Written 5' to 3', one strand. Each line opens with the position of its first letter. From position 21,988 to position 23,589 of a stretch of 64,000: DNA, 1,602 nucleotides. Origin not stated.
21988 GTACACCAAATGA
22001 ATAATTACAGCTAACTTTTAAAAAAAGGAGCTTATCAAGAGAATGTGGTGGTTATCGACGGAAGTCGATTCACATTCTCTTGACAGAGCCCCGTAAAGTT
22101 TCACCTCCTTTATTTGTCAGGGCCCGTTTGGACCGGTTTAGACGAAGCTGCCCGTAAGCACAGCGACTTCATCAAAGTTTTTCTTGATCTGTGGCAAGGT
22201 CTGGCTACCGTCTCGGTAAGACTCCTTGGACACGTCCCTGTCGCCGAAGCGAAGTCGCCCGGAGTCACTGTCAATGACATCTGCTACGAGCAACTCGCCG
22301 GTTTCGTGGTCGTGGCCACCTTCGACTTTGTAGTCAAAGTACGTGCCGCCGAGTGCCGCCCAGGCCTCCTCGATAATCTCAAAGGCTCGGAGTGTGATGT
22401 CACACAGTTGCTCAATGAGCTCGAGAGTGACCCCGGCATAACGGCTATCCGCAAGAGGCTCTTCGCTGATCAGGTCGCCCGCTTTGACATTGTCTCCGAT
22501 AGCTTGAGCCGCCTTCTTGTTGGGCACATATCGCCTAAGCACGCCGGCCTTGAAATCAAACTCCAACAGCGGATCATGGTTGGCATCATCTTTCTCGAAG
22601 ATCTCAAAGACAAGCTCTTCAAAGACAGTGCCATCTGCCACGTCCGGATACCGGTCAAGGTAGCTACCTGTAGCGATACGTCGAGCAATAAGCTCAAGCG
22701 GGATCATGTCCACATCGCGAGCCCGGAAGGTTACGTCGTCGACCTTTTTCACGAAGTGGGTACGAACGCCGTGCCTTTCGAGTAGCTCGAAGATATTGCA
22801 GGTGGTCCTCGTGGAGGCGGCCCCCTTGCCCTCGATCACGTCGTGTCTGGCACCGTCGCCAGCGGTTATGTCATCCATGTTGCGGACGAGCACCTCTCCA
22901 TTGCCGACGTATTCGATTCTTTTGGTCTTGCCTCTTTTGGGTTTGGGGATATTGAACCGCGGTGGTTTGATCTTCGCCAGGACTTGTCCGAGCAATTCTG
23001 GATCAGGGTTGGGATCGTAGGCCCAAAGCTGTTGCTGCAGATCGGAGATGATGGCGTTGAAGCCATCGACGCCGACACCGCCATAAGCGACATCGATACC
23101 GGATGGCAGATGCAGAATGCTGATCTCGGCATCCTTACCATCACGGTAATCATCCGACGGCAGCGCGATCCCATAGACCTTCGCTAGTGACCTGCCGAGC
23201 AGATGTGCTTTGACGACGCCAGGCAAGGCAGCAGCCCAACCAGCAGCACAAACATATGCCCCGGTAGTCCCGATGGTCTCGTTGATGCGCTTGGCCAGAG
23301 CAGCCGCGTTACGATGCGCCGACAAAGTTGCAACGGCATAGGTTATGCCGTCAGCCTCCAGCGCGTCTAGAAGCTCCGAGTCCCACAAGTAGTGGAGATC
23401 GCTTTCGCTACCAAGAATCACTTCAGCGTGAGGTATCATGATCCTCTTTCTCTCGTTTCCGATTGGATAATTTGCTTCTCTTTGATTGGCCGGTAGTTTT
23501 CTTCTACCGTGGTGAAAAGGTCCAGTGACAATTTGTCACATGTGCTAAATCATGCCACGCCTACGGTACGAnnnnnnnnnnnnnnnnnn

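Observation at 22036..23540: GC-rich island encoding a PurE-PurC fusion in an otherwise AT-rich, biosynthetically poor context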

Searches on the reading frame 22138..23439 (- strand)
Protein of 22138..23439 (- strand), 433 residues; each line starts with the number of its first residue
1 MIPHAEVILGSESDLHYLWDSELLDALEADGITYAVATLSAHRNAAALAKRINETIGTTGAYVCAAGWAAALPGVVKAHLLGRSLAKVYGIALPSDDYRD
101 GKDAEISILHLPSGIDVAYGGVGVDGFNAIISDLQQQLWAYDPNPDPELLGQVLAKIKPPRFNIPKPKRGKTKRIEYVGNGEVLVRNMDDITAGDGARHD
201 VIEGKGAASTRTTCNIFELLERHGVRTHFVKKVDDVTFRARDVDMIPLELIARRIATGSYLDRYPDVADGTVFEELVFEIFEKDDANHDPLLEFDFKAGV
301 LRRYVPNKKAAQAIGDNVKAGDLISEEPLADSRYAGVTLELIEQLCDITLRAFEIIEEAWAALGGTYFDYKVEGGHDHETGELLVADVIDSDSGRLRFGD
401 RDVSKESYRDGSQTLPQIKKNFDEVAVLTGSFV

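Call 3: search_protein_families(library=pfam, proteins=[window:22138-23439:-], max_evalue=0.1)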
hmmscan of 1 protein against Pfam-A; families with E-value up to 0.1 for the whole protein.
window:22138-23439:- (433 aa): 2 families
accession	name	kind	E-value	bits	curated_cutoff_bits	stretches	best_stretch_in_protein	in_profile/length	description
PF01259.24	SAICAR_synt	-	7.6e-39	134.3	20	1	168-410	3-217/233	SAICAR synthetase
PF00731.26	AIRC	-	7.1e-14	52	30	1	7-129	4-119/148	AIR carboxylase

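Call 4: search_protein_families(library=ncbifam, proteins=[window:22138-23439:-], max_evalue=0.1)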
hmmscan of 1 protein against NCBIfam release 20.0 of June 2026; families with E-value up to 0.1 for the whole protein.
window:22138-23439:- (433 aa): 6 families
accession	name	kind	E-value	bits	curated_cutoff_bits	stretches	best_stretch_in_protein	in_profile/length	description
TIGR00081.1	purC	equivalog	4.7e-30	104.9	189.9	1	169-410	10-227/279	phosphoribosylaminoimidazolesuccinocarboxamide synthase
TIGR01162.1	purE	equivalog_domain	1.1e-10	41.2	149.6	1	7-124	3-114/156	5-(carboxyamino)imidazole ribonucleotide mutase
NF010564.0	PRK13959.1-1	subfamily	5.8e-06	25.6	459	1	169-310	6-157/294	phosphoribosylaminoimidazolesuccinocarboxamide synthase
NF010566.0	PRK13959.1-4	equivalog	1.1e-05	24.8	546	0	342-410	193-260/339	phosphoribosylaminoimidazolesuccinocarboxamide synthase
NF010568.0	PRK13961.1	equivalog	0.00018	20.9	251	1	163-396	12-234/297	phosphoribosylaminoimidazolesuccinocarboxamide synthase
NF009251.0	PRK12607.1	equivalog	0.0002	20.3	371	1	164-398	16-228/315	phosphoribosylaminoimidazolesuccinocarboxamide synthase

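Call 10: find_homologous_proteins(query=window:22138-23439:-)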
Query window:22138-23439:- (433 aa): 1503 proteins with E <= 0.001 among 8000 candidates; the best 120 are listed.
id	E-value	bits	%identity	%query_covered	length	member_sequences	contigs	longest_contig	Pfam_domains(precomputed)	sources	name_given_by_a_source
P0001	1.4e-288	975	100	100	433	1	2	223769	PF01259.25,PF00731.27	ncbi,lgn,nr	ncbi:MAG TPA: phosphoribosylaminoimidazolesuccinocarboxamide synthase [Candidatus Saccharimonadales 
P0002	1.3e-192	658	70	100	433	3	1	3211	PF01259.25,PF00731.27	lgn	-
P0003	1.3e-190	652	69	100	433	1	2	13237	PF01259.25,PF00731.27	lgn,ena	-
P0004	5.7e-189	646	69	100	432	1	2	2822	PF01259.25,PF00731.27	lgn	-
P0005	6.3e-185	633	67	100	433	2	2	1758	PF01259.25,PF00731.27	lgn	-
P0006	5.4e-183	627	68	100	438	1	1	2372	PF01259.25,PF00731.27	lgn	-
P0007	3.3e-179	614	66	100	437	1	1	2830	PF01259.25,PF00731.27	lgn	-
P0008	2.2e-172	592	64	100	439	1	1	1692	PF01259.25,PF00731.27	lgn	-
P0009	5.9e-171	587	65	100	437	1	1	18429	PF01259.25,PF00731.27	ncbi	-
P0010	3.6e-166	571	62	100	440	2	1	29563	PF01259.25,PF00731.27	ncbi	-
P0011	1.3e-164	566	62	100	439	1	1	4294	PF01259.25,PF00731.27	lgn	-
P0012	2.8e-160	552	62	100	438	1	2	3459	PF01259.25,PF00731.27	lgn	-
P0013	1.4e-138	480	82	61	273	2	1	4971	PF01259.25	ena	-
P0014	6.0e-125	436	77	61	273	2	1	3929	PF01259.25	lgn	-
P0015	2.4e-124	434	76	61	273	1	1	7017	PF01259.25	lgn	-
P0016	3.6e-124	433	75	61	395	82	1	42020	PF00376.30,PF13411.13,PF01259.25,PF09278.18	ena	-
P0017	4.5e-124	433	74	61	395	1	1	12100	PF00376.30,PF01259.25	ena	-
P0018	2.5e-123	430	74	61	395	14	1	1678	PF00376.30,PF13411.13,PF01259.25,PF09278.18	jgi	jgi:phosphoribosylaminoimidazole-succinocarboxamide synthase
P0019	2.5e-123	430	75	61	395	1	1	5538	PF00376.30,PF13411.13,PF01259.25,PF09278.18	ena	-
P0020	2.6e-123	430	75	61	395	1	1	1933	PF00376.30,PF13411.13,PF01259.25,PF09278.18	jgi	jgi:phosphoribosylaminoimidazole-succinocarboxamide synthase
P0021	3.4e-123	430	75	61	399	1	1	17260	PF00376.30,PF13411.13,PF01259.25,PF09278.18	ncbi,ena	-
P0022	5.4e-123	429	74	61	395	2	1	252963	PF00376.30,PF13411.13,PF01259.25,PF09278.18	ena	-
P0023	7.1e-123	429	74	61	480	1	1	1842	PF01259.25,PF04545.23,PF04542.21,PF08281.19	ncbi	-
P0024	7.8e-123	429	73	61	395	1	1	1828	PF00376.30,PF13411.13,PF01259.25,PF09278.18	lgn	-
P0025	1.1e-122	428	75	61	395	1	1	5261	PF00376.30,PF13411.13,PF01259.25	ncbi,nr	ncbi:MAG TPA: phosphoribosylaminoimidazolesuccinocarboxamide synthase [Acidimicrobiales bacterium]|n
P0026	1.2e-122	428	75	61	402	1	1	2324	PF00376.30,PF13411.13,PF01259.25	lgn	-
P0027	2.5e-122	427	73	61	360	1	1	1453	PF01259.25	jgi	jgi:phosphoribosylaminoimidazole-succinocarboxamide synthase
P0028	3.4e-122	426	73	61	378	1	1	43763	PF00376.30,PF13411.13,PF01259.25,PF09278.18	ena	-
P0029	4.9e-122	426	74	61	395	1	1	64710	PF00376.30,PF13411.13,PF01259.25,PF09278.18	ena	-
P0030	5.8e-122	426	73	61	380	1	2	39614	PF01259.25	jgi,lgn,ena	jgi:phosphoribosylaminoimidazole-succinocarboxamide synthase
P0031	5.9e-122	426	74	61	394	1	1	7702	PF00376.30,PF13411.13,PF01259.25,PF09278.18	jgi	jgi:phosphoribosylaminoimidazole-succinocarboxamide synthase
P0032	6.3e-122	426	74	61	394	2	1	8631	PF00376.30,PF13411.13,PF01259.25,PF09278.18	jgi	jgi:phosphoribosylaminoimidazole-succinocarboxamide synthase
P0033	1.1e-121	425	75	61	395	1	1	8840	PF00376.30,PF13411.13,PF01259.25,PF09278.18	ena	-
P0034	1.4e-121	424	74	61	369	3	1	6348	PF01259.25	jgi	-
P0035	1.7e-121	424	74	61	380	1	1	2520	PF01259.25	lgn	-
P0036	2.1e-121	424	73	61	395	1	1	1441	PF00376.30,PF13411.13,PF01259.25,PF09278.18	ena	-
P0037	3.8e-121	423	74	61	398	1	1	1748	PF00376.30,PF13411.13,PF01259.25,PF09278.18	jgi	jgi:phosphoribosylaminoimidazole-succinocarboxamide synthase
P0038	4.0e-121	423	72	61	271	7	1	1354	PF01259.25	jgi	jgi:phosphoribosylaminoimidazole-succinocarboxamide synthase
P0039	4.6e-121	423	73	61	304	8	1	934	PF01259.25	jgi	jgi:phosphoribosylaminoimidazole-succinocarboxamide synthase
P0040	5.5e-121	423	73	61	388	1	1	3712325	PF00376.30,PF13411.13,PF01259.25,PF09278.18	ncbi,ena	-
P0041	6.4e-121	422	73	61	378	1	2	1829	PF00376.30,PF13411.13,PF01259.25,PF09278.18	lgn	-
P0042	6.4e-121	422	73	61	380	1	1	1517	PF01259.25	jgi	-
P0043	6.7e-121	422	73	61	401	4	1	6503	PF00376.30,PF13411.13,PF01259.25,PF09278.18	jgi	jgi:phosphoribosylaminoimidazole-succinocarboxamide synthase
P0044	6.9e-121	422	73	61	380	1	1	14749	PF01259.25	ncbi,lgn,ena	-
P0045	8.0e-121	422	73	61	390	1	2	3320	PF00376.30,PF13411.13,PF01259.25,PF09278.18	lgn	-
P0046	8.3e-121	422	73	61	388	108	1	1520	PF00376.30,PF13411.13,PF01259.25,PF09278.18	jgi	-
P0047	1.0e-120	422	73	61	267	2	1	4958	PF01259.25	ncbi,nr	ncbi:MAG: purC, partial [Frankiales bacterium]|nr:purC [Frankiales bacterium]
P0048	1.1e-120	422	73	61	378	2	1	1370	PF01259.25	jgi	jgi:phosphoribosylaminoimidazole-succinocarboxamide synthase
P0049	1.4e-120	421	73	61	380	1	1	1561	PF01259.25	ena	-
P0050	1.4e-120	421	74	61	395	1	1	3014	PF00376.30,PF13411.13,PF01259.25,PF09278.18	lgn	-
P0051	1.6e-120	421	74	61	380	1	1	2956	PF01259.25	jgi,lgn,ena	jgi:phosphoribosylaminoimidazole-succinocarboxamide synthase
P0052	1.7e-120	421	73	61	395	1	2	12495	PF00376.30,PF13411.13,PF01259.25,PF09278.18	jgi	-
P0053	1.9e-120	421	73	61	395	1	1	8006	PF00376.30,PF13411.13,PF01259.25,PF09278.18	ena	-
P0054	2.2e-120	421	71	62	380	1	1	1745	PF01259.25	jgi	jgi:phosphoribosylaminoimidazole-succinocarboxamide synthase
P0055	2.8e-120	420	72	61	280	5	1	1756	PF01259.25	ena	-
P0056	3.1e-120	420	73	61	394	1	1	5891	PF00376.30,PF13411.13,PF01259.25,PF09278.18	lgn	-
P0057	3.2e-120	420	72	61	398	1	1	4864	PF00376.30,PF13411.13,PF01259.25,PF09278.18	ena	-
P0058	3.6e-120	420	72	61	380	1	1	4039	PF01259.25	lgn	-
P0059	4.1e-120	420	63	72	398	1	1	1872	PF00376.30,PF13411.13,PF01259.25,PF09278.18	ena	-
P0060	4.5e-120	419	73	61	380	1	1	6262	PF01259.25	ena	-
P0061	4.9e-120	419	73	61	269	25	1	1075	PF01259.25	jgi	jgi:phosphoribosylaminoimidazole-succinocarboxamide synthase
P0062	5.8e-120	419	73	61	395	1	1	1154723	PF00376.30,PF13411.13,PF01259.25,PF09278.18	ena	-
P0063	5.8e-120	419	65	72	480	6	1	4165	PF01259.25,PF04545.23,PF04542.21,PF08281.19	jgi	jgi:RNA polymerase sigma factor (sigma-70 family)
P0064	5.9e-120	419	72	61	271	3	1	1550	PF01259.25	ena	-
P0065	6.1e-120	419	73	61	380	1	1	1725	PF01259.25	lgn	-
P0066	6.5e-120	419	72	61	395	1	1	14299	PF00376.30,PF13411.13,PF28507.1,PF01259.25,PF09278.18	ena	-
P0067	8.2e-120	419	73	61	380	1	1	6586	PF01259.25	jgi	jgi:phosphoribosylaminoimidazole-succinocarboxamide synthase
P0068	8.5e-120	419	73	61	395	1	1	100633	PF00376.30,PF13411.13,PF01259.25,PF09278.18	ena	-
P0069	8.5e-120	419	73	61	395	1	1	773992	PF00376.30,PF13411.13,PF01259.25,PF09278.18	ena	-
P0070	8.5e-120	419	74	61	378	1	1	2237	PF00376.30,PF13411.13,PF01259.25,PF09278.18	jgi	jgi:phosphoribosylaminoimidazole-succinocarboxamide synthase/DNA-binding transcriptional MerR regula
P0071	9.9e-120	418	73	61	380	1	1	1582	PF01259.25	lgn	-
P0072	1.1e-119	418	73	61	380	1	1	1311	PF01259.25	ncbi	-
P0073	1.2e-119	418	72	61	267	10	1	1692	PF01259.25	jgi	-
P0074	1.3e-119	418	73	61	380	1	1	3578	PF01259.25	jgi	-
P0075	2.1e-119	417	73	61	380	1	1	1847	PF01259.25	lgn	-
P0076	2.1e-119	417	72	61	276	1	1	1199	PF01259.25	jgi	jgi:phosphoribosylaminoimidazole-succinocarboxamide synthase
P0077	2.2e-119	417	73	61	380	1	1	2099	PF01259.25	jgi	jgi:phosphoribosylaminoimidazole-succinocarboxamide synthase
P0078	2.3e-119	417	72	61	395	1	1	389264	PF00376.30,PF13411.13,PF01259.25,PF09278.18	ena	-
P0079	2.4e-119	417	72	61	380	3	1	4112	PF01259.25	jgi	jgi:phosphoribosylaminoimidazole-succinocarboxamide synthase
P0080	2.8e-119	417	73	61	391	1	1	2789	PF00376.30,PF13411.13,PF01259.25,PF09278.18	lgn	-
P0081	3.1e-119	417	72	61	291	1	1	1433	PF01259.25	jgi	jgi:phosphoribosylaminoimidazole-succinocarboxamide synthase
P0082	3.5e-119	417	73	61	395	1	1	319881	PF00376.30,PF13411.13,PF01259.25,PF09278.18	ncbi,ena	-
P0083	3.6e-119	417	73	61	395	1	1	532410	PF00376.30,PF13411.13,PF01259.25,PF09278.18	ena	-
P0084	4.8e-119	416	73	61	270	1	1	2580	PF01259.25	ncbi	-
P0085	5.3e-119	416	70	62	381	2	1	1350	PF01259.25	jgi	jgi:phosphoribosylaminoimidazole-succinocarboxamide synthase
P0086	5.4e-119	416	72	61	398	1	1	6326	PF00376.30,PF13411.13,PF01259.25,PF09278.18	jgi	jgi:phosphoribosylaminoimidazole-succinocarboxamide synthase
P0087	6.0e-119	416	70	62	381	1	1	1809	PF01259.25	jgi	-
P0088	6.5e-119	416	73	61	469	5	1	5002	PF01259.25,PF04545.23,PF04542.21,PF08281.19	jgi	jgi:phosphoribosylaminoimidazole-succinocarboxamide synthase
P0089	7.0e-119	416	72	61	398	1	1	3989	PF00376.30,PF13411.13,PF01259.25,PF09278.18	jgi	jgi:phosphoribosylaminoimidazole-succinocarboxamide synthase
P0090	7.1e-119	416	69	66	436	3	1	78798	PF01259.25,PF04545.23,PF08281.19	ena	-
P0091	7.3e-119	416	73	61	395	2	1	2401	PF00376.30,PF13411.13,PF01259.25,PF09278.18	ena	-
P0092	7.3e-119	416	72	61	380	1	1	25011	PF01259.25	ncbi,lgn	-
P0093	8.4e-119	415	72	61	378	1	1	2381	PF00376.30,PF13411.13,PF01259.25,PF09278.18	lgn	-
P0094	8.8e-119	415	68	66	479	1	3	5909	PF01259.25,PF04545.23,PF04542.21,PF08281.19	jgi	jgi:RNA polymerase sigma factor (sigma-70 family)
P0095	9.9e-119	415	72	61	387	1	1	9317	PF00376.30,PF13411.13,PF01259.25,PF09278.18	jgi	jgi:phosphoribosylaminoimidazole-succinocarboxamide synthase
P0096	1.1e-118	415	64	70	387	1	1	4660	PF00376.30,PF13411.13,PF01259.25,PF09278.18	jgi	jgi:phosphoribosylaminoimidazole-succinocarboxamide synthase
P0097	1.1e-118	415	72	61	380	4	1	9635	PF01259.25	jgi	-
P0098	1.1e-118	415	73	61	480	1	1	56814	PF01259.25,PF04545.23,PF04542.21,PF08281.19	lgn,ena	-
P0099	1.2e-118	415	73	61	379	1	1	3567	PF01259.25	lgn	-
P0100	1.2e-118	415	73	61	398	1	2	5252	PF00376.30,PF13411.13,PF01259.25,PF09278.18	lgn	-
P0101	1.2e-118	415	72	61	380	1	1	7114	PF01259.25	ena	-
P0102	1.8e-118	414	73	61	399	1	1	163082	PF00376.30,PF13411.13,PF01259.25,PF09278.18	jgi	jgi:phosphoribosylaminoimidazole-succinocarboxamide synthase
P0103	1.8e-118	414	73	61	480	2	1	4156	PF01259.25,PF04545.23,PF04542.21,PF08281.19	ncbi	-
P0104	2.0e-118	414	72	61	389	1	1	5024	PF00376.30,PF13411.13,PF01259.25,PF09278.18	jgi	-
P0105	2.1e-118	414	68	66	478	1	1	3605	PF01259.25,PF04545.23,PF04542.21,PF08281.19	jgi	jgi:RNA polymerase sigma factor (sigma-70 family)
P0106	2.2e-118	414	72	61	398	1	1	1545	PF00376.30,PF13411.13,PF01259.25,PF09278.18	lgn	-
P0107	2.7e-118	414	72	61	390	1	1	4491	PF00376.30,PF13411.13,PF01259.25,PF09278.18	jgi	-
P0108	2.9e-118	414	62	70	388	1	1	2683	PF00376.30,PF13411.13,PF01259.25,PF09278.18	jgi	jgi:phosphoribosylaminoimidazole-succinocarboxamide synthase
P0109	3.2e-118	413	73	61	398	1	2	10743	PF00376.30,PF13411.13,PF01259.25,PF09278.18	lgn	-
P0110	3.4e-118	413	73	61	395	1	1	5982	PF00376.30,PF13411.13,PF01259.25,PF09278.18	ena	-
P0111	3.4e-118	413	72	61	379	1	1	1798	PF01259.25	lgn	-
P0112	4.5e-118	413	69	63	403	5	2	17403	PF01259.25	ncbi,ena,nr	ncbi:MAG TPA: phosphoribosylaminoimidazolesuccinocarboxamide synthase [Trebonia sp.]|nr:phosphoribos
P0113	4.6e-118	413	72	61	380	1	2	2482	PF01259.25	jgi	jgi:phosphoribosylaminoimidazole-succinocarboxamide synthase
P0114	4.6e-118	413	72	61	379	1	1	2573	PF01259.25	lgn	-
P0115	5.4e-118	413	70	61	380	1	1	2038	PF01259.25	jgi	jgi:phosphoribosylaminoimidazole-succinocarboxamide synthase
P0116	6.6e-118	412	72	61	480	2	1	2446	PF01259.25,PF04545.23,PF04542.21,PF08281.19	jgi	jgi:RNA polymerase sigma factor (sigma-70 family)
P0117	6.9e-118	412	66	67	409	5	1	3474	PF00376.30,PF13411.13,PF01259.25,PF09278.18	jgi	jgi:phosphoribosylaminoimidazole-succinocarboxamide synthase/DNA-binding transcriptional MerR regula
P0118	7.4e-118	412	71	61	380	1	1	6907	PF01259.25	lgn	-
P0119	8.0e-118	412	72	61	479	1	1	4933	PF01259.25,PF04545.23,PF04542.21,PF08281.19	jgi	jgi:RNA polymerase sigma factor (sigma-70 family)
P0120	9.0e-118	412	72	61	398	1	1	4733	PF00376.30,PF13411.13,PF01259.25,PF09278.18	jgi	jgi:phosphoribosylaminoimidazole-succinocarboxamide synthase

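Call 12: find_encoding_contigs(protein=P0010, flank=8000, max_places=3)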
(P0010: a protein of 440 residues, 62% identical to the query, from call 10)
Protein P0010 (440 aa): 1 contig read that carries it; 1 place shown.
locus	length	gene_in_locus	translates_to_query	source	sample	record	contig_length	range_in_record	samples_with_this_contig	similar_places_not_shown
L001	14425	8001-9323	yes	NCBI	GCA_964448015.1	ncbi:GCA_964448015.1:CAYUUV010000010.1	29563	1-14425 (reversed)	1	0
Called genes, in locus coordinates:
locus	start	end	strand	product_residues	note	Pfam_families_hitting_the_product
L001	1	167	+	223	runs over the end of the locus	PF00565:SNase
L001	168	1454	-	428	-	PF13439:Glyco_transf_4, PF13579:Glyco_trans_4_4 (weak), PF00534:Glycos_transf_1, PF13692:Glyco_trans_1_4, PF13524:Glyco_trans_1_2 (weak)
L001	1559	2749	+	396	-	PF02449:Glyco_hydro_42 (faint)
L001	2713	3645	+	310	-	PF02449:Glyco_hydro_42 (faint), PF02836:Glyco_hydro_2_C (weak)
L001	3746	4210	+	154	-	PF01668:SmpB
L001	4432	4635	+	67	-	-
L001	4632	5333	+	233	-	PF05990:DUF900 (faint), PF24322:Tle3 (weak)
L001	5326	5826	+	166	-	PF00293:NUDIX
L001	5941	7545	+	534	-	PF02142:MGS, PF01808:AICARFT_IMPCHas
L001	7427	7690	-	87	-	-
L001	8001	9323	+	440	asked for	PF00731:AIRC, PF01259:SAICAR_synt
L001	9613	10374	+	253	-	PF03372:Exo_endo_phos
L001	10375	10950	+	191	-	-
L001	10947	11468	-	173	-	-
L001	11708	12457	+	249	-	PF00702:Hydrolase, PF12710:HAD, PF08282:Hydrolase_3 (weak)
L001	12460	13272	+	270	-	-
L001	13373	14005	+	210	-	-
